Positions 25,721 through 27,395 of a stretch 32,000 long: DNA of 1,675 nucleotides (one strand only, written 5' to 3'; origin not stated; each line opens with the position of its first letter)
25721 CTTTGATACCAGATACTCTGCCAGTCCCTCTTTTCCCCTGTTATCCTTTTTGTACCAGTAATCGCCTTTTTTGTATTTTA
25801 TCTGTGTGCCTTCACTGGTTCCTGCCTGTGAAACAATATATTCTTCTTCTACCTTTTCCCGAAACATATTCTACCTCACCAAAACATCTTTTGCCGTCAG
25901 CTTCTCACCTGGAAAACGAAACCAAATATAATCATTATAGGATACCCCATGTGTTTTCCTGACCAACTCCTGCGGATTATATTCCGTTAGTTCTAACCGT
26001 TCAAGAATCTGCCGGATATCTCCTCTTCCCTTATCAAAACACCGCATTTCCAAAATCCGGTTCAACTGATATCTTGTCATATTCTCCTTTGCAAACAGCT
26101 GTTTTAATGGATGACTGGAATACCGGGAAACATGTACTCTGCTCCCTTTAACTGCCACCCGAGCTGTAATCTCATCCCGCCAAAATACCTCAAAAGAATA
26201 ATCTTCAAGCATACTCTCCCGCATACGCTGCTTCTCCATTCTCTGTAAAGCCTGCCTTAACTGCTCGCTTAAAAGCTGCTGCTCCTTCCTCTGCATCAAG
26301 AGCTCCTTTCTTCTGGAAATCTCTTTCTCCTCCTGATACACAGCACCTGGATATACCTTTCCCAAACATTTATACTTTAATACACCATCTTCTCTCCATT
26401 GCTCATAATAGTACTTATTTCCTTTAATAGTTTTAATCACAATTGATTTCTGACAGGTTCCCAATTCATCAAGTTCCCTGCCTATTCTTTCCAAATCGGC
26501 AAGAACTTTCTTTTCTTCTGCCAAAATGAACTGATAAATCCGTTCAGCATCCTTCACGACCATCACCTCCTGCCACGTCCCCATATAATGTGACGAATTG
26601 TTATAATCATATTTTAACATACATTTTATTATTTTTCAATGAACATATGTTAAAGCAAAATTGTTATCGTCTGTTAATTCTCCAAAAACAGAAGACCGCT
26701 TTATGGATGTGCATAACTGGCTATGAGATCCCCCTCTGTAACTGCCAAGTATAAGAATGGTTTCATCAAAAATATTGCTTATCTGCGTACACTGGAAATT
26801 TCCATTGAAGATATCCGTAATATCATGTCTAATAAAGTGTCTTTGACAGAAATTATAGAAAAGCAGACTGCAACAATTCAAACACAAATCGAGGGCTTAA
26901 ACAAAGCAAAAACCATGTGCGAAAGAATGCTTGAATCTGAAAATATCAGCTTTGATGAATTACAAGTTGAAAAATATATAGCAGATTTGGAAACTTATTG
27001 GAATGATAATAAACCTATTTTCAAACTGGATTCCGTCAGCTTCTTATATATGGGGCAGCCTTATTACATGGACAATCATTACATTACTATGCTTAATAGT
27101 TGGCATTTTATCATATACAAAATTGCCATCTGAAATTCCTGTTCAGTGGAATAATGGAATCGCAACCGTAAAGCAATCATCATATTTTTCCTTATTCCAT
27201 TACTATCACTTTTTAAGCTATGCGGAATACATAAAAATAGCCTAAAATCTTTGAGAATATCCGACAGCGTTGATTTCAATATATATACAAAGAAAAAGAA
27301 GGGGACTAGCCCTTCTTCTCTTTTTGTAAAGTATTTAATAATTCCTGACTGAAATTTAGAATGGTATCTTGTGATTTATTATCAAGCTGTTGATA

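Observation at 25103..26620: HipA-like kinase split from its N-terminal domain by a single in-frame TAG, with an SD-like site placed for re-initiation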

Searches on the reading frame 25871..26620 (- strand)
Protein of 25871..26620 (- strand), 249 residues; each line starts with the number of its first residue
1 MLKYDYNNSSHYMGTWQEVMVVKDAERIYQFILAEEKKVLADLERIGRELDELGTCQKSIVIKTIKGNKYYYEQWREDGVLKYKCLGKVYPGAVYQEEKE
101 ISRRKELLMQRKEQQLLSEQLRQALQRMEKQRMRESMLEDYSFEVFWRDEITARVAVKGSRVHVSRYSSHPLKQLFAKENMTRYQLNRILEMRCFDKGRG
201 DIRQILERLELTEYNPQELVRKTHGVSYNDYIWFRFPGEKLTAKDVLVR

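Call 5: search_protein_families(library=pfam, proteins=[window:25871-26620:-], max_evalue=1)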
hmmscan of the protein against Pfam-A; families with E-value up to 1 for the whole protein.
window:25871-26620:- (249 aa): 2 families
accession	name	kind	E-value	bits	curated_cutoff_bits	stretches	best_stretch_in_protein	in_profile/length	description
PF01183.26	Glyco_hydro_25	-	0.029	15.1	27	1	110-185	97-170/180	Glycosyl hydrolases family 25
PF02129.25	Peptidase_S15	-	0.052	13.7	23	1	67-184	129-244/262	X-Pro dipeptidyl-peptidase (S15 family)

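Call 6: search_protein_families(library=ncbifam, proteins=[window:25871-26620:-], max_evalue=1)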
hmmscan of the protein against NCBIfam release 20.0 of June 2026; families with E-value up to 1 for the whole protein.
window:25871-26620:- (249 aa): 0 families

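Call 10: find_homologous_proteins(query=window:25874-26563:-, max_evalue=0.001)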
Query seq(230 aa) (230 aa): 271 proteins with E <= 0.001 among 648 candidates; the best 120 are listed.
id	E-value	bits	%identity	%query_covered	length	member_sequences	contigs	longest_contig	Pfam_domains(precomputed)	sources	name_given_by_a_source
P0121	3.3e-137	473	95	99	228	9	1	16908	PF20586.4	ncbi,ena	-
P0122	1.1e-121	422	85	98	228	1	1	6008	-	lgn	-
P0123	3.1e-121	421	85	99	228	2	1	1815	-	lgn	-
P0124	1.6e-120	418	86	99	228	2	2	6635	-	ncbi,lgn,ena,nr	ncbi:MAG: hypothetical protein K2K56_14015 [Lachnospiraceae bacterium]|nr:hypothetical protein [Lach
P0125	4.1e-116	404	81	99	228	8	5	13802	-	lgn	-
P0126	8.7e-113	393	79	99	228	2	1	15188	-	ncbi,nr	ncbi:MAG: hypothetical protein NC347_13205 [Clostridium sp.]|nr:hypothetical protein [Clostridium sp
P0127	1.3e-111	389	79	99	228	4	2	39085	-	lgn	-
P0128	2.2e-111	389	79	99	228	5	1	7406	-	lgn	-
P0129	1.4e-110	386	79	99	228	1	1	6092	-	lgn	-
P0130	4.8e-110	384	77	99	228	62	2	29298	-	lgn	-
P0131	5.5e-109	381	77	99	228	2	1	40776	-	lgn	-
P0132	3.2e-107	375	76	99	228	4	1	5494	-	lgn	-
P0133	1.5e-104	366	75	99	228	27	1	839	PF20586.4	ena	-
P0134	1.5e-93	330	78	82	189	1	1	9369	-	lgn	-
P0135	1.1e-91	324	65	99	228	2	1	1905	-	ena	-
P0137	1.0e-77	279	57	99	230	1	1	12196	PF20586.4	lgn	-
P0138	2.7e-76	274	55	99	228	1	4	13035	PF20586.4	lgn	-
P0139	2.1e-75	271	55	99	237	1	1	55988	PF20586.4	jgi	-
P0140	2.2e-75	271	57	99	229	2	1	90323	PF20586.4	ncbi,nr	ncbi:MAG: hypothetical protein LUG99_21050 [Lachnospiraceae bacterium]|nr:hypothetical protein [Lach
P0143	6.6e-75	269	58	90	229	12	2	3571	PF20586.4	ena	-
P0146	4.2e-74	267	57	91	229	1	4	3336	PF20586.4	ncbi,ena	-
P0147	7.4e-74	266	54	99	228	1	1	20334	PF20586.4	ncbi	-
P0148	1.0e-73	266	56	97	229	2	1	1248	PF20586.4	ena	-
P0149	1.0e-73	265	57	93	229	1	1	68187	PF20586.4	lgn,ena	-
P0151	1.3e-73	265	55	99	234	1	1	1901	PF20586.4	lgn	-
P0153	2.6e-73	264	60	91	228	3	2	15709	PF20586.4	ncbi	-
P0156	6.4e-73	263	56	99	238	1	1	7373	PF20586.4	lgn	-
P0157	6.6e-73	263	54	99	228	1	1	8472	PF20586.4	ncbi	-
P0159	2.3e-72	261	55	99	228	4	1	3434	PF20586.4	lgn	-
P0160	2.5e-72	261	56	90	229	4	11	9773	PF20586.4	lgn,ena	-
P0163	1.2e-71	259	55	99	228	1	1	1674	PF20586.4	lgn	-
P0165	1.1e-70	256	58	90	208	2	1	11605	PF20586.4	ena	-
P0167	7.2e-69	250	53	100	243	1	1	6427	PF20586.4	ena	-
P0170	1.8e-68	248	54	97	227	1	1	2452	PF20586.4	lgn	-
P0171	2.1e-68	248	55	91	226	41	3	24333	PF20586.4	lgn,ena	-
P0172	4.1e-68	247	52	99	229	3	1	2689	PF20586.4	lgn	-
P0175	1.0e-67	246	57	90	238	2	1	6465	PF20586.4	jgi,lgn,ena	-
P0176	2.0e-67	245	53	94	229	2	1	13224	PF20586.4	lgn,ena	-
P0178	3.7e-67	244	52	97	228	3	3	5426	PF20586.4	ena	-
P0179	5.1e-67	244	50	93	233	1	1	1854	PF20586.4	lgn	-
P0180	7.2e-67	243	54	90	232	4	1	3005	PF20586.4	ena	-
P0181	8.9e-67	243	54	90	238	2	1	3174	PF20586.4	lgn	-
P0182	9.9e-67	243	53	95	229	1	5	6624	PF20586.4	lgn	-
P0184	1.5e-66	242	53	95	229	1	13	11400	PF20586.4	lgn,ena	-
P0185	2.0e-66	242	51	95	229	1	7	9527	PF20586.4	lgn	-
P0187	3.3e-66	241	53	95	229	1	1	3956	PF20586.4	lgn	-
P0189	6.1e-66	240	51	97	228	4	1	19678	PF20586.4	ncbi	-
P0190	6.8e-66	240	47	99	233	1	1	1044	PF20586.4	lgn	-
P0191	6.9e-66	240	51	97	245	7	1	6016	PF20586.4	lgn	-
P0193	1.7e-65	239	50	96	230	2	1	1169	PF20586.4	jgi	jgi:hypothetical protein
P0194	1.7e-65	239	47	98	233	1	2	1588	PF20586.4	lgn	-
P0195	1.8e-65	238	46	99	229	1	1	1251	PF20586.4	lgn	-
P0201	4.5e-65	237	52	90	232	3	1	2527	PF20586.4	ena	-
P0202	7.1e-65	237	46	99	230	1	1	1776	PF20586.4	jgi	-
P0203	9.1e-65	236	49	100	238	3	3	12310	PF20586.4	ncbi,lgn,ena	-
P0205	1.2e-64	236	51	99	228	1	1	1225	PF20586.4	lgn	-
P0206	1.6e-64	235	53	90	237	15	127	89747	PF20586.4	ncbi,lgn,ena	-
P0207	1.8e-64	235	48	100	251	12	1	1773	PF20586.4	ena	-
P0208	2.6e-64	235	48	100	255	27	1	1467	PF20586.4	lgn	-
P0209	4.9e-64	234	50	98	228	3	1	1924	PF20586.4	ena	-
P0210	8.1e-64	233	48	100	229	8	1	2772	PF20586.4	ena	-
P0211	1.1e-63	233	49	97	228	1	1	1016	PF20586.4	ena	-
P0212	1.6e-63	232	50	99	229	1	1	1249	PF20586.4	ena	-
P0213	1.8e-63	232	50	99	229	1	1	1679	PF20586.4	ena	-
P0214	2.0e-63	232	46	99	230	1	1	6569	PF20586.4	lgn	-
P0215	3.2e-63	231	50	99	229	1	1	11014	PF20586.4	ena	-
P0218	4.6e-63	231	48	99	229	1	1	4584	PF20586.4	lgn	-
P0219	5.2e-63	230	50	99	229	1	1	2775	PF20586.4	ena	-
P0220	5.6e-63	230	50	99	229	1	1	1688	PF20586.4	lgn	-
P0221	5.7e-63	230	50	99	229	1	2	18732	PF20586.4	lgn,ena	-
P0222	7.0e-63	230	50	99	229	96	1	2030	PF20586.4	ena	-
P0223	7.5e-63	230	50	100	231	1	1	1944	PF20586.4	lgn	-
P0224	7.6e-63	230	54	87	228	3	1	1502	PF20586.4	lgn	-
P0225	8.4e-63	230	50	91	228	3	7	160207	PF20586.4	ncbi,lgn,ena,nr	ncbi:MAG: hypothetical protein IKO61_06595 [Lachnospiraceae bacterium]|nr:hypothetical protein [Lach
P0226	9.0e-63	230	47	97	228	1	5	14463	PF20586.4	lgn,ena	-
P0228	9.6e-63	230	50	100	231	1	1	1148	PF20586.4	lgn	-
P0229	9.8e-63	230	50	100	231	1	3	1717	PF20586.4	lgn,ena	-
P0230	1.0e-62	229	50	98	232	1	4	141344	PF20586.4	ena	-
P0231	1.3e-62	229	50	99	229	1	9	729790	PF20586.4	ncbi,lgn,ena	-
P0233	1.6e-62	229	50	99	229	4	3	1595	PF20586.4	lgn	-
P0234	1.7e-62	229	50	100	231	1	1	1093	PF20586.4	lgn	-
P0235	1.8e-62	229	50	99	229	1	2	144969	PF20586.4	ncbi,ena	-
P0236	1.9e-62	229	50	99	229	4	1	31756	PF20586.4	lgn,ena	-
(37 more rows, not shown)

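Call 11: find_encoding_contigs(protein=P0121, flank=6000, max_places=4)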
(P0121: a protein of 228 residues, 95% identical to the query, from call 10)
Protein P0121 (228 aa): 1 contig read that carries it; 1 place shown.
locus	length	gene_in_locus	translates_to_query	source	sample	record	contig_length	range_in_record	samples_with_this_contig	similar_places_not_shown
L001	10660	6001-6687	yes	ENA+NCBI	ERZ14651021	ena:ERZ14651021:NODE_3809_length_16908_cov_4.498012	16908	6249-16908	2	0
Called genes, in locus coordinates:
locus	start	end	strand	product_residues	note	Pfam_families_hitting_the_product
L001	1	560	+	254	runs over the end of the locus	PF05175:MTS (weak), PF12847:Methyltransf_18 (faint), PF13649:Methyltransf_25 (weak)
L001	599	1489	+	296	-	PF00590:TP_methylase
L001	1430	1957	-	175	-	PF07670:Gate (weak)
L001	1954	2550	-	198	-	-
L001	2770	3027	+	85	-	PF04014:MazE_antitoxin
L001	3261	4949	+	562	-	PF01293:PEPCK_ATP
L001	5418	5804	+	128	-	PF12844:HTH_19, PF13443:HTH_26 (weak), PF01381:HTH_3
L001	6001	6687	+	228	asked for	PF20586:DUF6788 (weak)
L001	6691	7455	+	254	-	-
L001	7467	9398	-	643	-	PF05960:DUF885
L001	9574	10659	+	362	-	?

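Call 12: search_protein_families(library=pfam, proteins=[P0121, P0140, P0231], max_evalue=0.1)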
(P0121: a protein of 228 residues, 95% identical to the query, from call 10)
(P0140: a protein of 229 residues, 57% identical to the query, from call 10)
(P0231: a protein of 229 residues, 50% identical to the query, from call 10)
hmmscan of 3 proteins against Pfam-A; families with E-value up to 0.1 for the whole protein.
P0121 (228 aa): 1 family
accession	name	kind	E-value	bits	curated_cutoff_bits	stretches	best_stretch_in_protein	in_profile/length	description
PF01183.26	Glyco_hydro_25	-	0.098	13.4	27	0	89-164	97-170/180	Glycosyl hydrolases family 25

P0140 (229 aa): 0 families

P0231 (229 aa): 1 family
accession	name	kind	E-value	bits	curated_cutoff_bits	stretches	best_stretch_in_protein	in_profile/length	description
PF20989.3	Sarcoglycan_2_C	-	0.0064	17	24.1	0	84-126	76-118/125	Sarcoglycan alpha/epsilon second domain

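Call 35: search_protein_families(library=padloc, proteins=[window:25871-26563:-], max_evalue=1)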
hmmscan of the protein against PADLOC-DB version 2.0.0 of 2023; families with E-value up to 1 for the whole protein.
window:25871-26563:- (230 aa): 1 family
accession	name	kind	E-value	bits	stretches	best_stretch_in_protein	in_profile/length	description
PDLC04349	PDC-M03B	-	0.0038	14.9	1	166-209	67-110/232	-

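Call 36: search_protein_families(library=phrogs, proteins=[window:25871-26563:-], max_evalue=0.1)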
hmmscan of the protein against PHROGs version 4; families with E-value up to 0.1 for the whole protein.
window:25871-26563:- (230 aa): 1 family
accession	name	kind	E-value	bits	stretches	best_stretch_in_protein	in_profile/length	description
phrog_13202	-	unknown function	0.04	14.8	1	65-165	66-163/179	-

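Call 37: predict_structure(alignment_id=A3)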
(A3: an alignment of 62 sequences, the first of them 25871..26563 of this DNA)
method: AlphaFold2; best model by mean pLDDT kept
length: 230 residues; sequences in the alignment: 62
mean_pLDDT: 92.4   pTM: 0.60
mean pLDDT of the five models: 92.4, 90.7, 90.1, 88.7, 85.6
residues with pLDDT >= 90: 187; 70-90: 36; 50-70: 5; < 50: 2
segments of 3 or more residues with pLDDT < 50: none
pLDDT, mean of each block of 10 residues (from residue 1): 74 93 97 94 97 96 97 96 97 97 90 74 96 97 96 92 95 92 94 92 90 95 86
secondary structure, 60 per line:
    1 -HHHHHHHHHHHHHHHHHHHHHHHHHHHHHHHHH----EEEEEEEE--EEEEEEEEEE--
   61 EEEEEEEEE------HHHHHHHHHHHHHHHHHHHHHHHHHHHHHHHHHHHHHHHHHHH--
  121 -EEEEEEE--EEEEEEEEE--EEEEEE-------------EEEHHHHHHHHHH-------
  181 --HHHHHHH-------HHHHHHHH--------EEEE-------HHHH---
elements in order: H2-34 E39-46 E49-58 E61-69 H76-118 E122-128 E131-139 E142-147 E161-163 H164-173 H183-189 H197-204 E213-216 H224-227

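Call 41: fold_search(model_id=the predicted structure, library=pdb)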
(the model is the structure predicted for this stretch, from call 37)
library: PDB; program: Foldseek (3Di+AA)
matches with E <= 10: 860; with E <= 0.001: 0
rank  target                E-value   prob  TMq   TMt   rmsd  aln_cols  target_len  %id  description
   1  2zdi_B                1.1e-01  0.66  0.18  0.30  11.6       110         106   14  Crystal structure of Prefoldin from Pyrococcus horikoshii OT3 (released 2008-02-05)
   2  8sjd_C                1.5e-01  0.30  0.12  0.07  18.1        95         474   10  Cryo-EM structure of the Hermes transposase bound to two right-ends of its DNA transposon. (released 2023-08-02)
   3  8sjd_D                1.5e-01  0.28  0.12  0.07  18.0        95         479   10  Cryo-EM structure of the Hermes transposase bound to two right-ends of its DNA transposon. (released 2023-08-02)
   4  9r2r_D                1.6e-01  0.33  0.12  0.20  18.6       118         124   14  De novo designed M7 protein fold (released 2025-05-14)
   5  1fxk_C                1.7e-01  0.54  0.20  0.28  13.6       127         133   12  CRYSTAL STRUCTURE OF ARCHAEAL PREFOLDIN (GIMC). (released 2000-12-06)
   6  7xi1                  1.7e-01  0.28  0.14  0.15  17.7       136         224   15  AcrIF 24 (released 2023-03-22)
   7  3j9t_M                1.8e-01  0.30  0.17  0.18  19.4       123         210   15  Yeast V-ATPase state 1 (released 2015-05-13)
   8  1fxk_A                2.1e-01  0.72  0.19  0.34  11.2       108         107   15  CRYSTAL STRUCTURE OF ARCHAEAL PREFOLDIN (GIMC). (released 2000-12-06)
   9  1fxk_B                2.3e-01  0.69  0.20  0.34  11.2       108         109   16  CRYSTAL STRUCTURE OF ARCHAEAL PREFOLDIN (GIMC). (released 2000-12-06)
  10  5knc_G                2.6e-01  0.51  0.22  0.24  17.1       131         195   11  Crystal structure of the 3 ADP-bound V1 complex (released 2016-11-02)
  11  9crq_L                2.6e-01  0.38  0.14  0.23  19.5        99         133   18  Post-targeting aCascade Type IA CRISPR-Cas Surveillance Complexes (released 2025-08-13)
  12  8sjd_A                3.1e-01  0.33  0.14  0.08  17.9        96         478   11  Cryo-EM structure of the Hermes transposase bound to two right-ends of its DNA transposon. (released 2023-08-02)
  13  2bw3_A                3.2e-01  0.35  0.14  0.08  15.2        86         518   15  Three-dimensional structure of the Hermes DNA transposase (released 2005-07-28)
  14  9crp_H                3.2e-01  0.30  0.13  0.22  19.0        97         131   18  Post-targeting aCascade Type IA CRISPR-Cas Surveillance Complexes (released 2025-08-13)
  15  3n9u_A                3.2e-01  0.18  0.11  0.12  10.1        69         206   17  Crystal Structure of the Complex between the 25 kDa Subunit and the 59 kDa Subunit (RRM domain) of Human Cleavage Fact (released 2010-07-21)
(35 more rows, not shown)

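Call 74: fold_search(model_id=the predicted structure, library=viral)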
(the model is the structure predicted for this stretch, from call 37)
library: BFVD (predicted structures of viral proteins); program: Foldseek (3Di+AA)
matches with E <= 10: 1531; with E <= 0.001: 0
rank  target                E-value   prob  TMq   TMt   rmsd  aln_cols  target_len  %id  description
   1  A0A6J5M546            2.7e-02  0.99  0.21  0.31   6.1        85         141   16  Uncharacterized protein [uncultured Caudovirales phage]
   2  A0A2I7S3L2            3.0e-02  0.99  0.24  0.37  12.1       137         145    8  (no name in the UniProt tables at hand)
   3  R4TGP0                3.0e-02  0.30  0.15  0.19  25.8       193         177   13  Uncharacterized protein [Halogranum tailed virus 1]
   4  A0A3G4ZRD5            3.3e-02  0.98  0.26  0.41  11.8       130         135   15  Transmembrane protein [Terrestrivirus sp.]
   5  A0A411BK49            3.3e-02  0.89  0.14  0.29  19.0       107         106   11  (no name in the UniProt tables at hand)
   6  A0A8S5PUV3            5.5e-02  0.87  0.17  0.12  18.6       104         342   12  Uncharacterized protein [Siphoviridae sp. ct9GL2]
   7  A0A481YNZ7            6.2e-02  0.80  0.13  0.08  16.1        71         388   20  Ribonuclease III [Pithovirus LCDPAC01]
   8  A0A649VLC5            6.2e-02  0.60  0.19  0.25  12.2       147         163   12  Uncharacterized protein [Mycobacterium phage TyDawg]
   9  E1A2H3                7.8e-02  0.84  0.23  0.35  12.3       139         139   14  Uncharacterized protein [Aeromonas phage phiAS5]
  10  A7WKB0                8.2e-02  0.85  0.19  0.34   6.6        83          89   11  Uncharacterized protein [Betalipothrixvirus acidiani]
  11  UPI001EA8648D         9.2e-02  0.11  0.13  0.13  24.0       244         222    9  (no name look-up for this kind of identifier)
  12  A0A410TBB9            1.0e-01  0.69  0.16  0.25  11.6        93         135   16  Uncharacterized protein [Gordonia phage Rickmore]
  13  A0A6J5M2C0            1.0e-01  0.66  0.19  0.30  21.1       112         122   12  Uncharacterized protein [uncultured Caudovirales phage]
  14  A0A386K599            1.0e-01  0.23  0.14  0.13  18.7       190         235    6  Uncharacterized protein [Dickeya phage vB_DsoM_JA11]
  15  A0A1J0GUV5            1.1e-01  0.38  0.12  0.17  16.0       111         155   12  (no name in the UniProt tables at hand)
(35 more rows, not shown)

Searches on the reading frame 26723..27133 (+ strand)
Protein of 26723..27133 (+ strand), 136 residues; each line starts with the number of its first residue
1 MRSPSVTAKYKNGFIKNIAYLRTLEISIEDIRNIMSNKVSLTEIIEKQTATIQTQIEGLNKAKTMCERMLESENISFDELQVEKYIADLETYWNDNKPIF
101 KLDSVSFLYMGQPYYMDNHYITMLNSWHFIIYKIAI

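Call 5: search_protein_families(library=pfam, proteins=[window:26723-27133:+], max_evalue=1)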
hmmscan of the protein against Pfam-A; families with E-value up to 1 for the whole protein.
window:26723-27133:+ (136 aa): 2 families
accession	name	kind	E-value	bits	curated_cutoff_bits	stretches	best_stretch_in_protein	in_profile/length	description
PF09278.17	MerR-DNA-bind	-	0.3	12.2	25.4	1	16-63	5-59/65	MerR, DNA binding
PF22470.1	Histone_HNS_N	-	0.32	11.4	24.5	1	25-83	20-78/79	H-NS histone-like proteins, N-terminal domain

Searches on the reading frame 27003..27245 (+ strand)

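Call 70: search_protein_families(library=pfam, proteins=[window:27003-27245:+], max_evalue=0.00001)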
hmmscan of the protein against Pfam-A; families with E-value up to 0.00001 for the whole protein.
window:27003-27245:+ (80 aa): 1 family
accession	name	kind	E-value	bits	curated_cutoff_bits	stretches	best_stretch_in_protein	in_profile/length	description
PF07853.16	DUF1648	-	4.3e-08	33.1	28.7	1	25-55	1-32/49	Domain of unknown function (DUF1648)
